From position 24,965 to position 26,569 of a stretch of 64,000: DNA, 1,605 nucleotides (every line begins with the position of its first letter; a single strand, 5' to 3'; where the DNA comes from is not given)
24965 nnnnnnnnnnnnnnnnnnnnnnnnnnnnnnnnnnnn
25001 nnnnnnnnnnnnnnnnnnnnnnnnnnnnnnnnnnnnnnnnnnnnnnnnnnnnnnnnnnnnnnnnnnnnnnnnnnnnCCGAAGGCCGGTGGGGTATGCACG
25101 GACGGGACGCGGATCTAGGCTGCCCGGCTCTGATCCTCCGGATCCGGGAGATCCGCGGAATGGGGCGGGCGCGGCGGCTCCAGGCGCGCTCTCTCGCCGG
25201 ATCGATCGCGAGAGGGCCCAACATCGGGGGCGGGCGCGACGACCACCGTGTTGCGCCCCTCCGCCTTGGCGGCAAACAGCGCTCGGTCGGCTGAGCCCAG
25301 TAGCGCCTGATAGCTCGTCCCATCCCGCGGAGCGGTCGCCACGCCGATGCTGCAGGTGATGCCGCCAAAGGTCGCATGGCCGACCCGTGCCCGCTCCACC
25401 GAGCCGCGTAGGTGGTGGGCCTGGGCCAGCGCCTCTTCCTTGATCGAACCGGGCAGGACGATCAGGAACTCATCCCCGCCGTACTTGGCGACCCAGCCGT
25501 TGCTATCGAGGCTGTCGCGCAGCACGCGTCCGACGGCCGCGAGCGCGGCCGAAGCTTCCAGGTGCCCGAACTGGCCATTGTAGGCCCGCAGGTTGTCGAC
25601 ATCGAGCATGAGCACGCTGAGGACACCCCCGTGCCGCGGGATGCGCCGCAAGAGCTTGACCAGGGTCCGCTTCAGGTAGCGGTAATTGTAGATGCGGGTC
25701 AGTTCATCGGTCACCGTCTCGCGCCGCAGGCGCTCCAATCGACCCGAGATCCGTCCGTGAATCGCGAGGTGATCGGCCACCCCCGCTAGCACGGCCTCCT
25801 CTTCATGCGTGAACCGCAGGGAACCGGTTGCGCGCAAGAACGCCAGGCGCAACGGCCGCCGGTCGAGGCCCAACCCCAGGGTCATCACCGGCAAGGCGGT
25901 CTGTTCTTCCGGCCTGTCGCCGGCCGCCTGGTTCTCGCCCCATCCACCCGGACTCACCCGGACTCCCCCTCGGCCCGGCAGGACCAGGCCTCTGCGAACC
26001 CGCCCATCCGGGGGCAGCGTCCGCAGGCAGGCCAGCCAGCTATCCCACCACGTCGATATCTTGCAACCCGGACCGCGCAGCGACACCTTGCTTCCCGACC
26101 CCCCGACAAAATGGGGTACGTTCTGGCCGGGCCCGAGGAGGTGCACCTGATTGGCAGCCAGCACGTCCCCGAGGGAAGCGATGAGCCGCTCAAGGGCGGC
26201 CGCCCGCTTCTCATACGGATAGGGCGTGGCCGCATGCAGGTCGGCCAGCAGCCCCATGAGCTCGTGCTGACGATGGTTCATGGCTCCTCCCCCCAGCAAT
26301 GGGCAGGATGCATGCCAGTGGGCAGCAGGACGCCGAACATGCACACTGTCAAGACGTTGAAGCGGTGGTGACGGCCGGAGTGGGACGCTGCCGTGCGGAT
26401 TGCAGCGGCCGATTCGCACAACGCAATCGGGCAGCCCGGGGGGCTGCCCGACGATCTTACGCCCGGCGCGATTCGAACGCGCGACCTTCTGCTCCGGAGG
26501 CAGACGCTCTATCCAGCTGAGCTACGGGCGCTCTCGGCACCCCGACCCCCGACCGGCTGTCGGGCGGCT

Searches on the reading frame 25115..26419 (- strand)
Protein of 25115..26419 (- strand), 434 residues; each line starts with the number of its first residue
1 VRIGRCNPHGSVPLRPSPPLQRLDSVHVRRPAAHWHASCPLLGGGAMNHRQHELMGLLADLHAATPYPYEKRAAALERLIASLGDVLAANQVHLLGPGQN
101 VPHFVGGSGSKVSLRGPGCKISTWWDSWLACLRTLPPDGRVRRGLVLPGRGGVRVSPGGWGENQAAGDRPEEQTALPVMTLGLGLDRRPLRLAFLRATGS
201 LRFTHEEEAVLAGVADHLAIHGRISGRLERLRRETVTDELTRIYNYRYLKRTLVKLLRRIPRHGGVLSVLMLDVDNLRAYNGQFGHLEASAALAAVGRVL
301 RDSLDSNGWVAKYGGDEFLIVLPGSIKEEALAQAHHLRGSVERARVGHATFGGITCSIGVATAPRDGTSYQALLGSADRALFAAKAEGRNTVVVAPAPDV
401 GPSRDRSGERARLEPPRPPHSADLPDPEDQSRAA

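Call 31: search_protein_families(library=pfam, proteins=[window:25115-26419:-], max_evalue=0.00001)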
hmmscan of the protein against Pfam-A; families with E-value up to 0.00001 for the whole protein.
window:25115-26419:- (434 aa): 1 family
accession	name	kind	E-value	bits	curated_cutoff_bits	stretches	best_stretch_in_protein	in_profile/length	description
PF00990.26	GGDEF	-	4.4e-32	111.5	23.8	1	236-390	2-160/161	Diguanylate cyclase, GGDEF domain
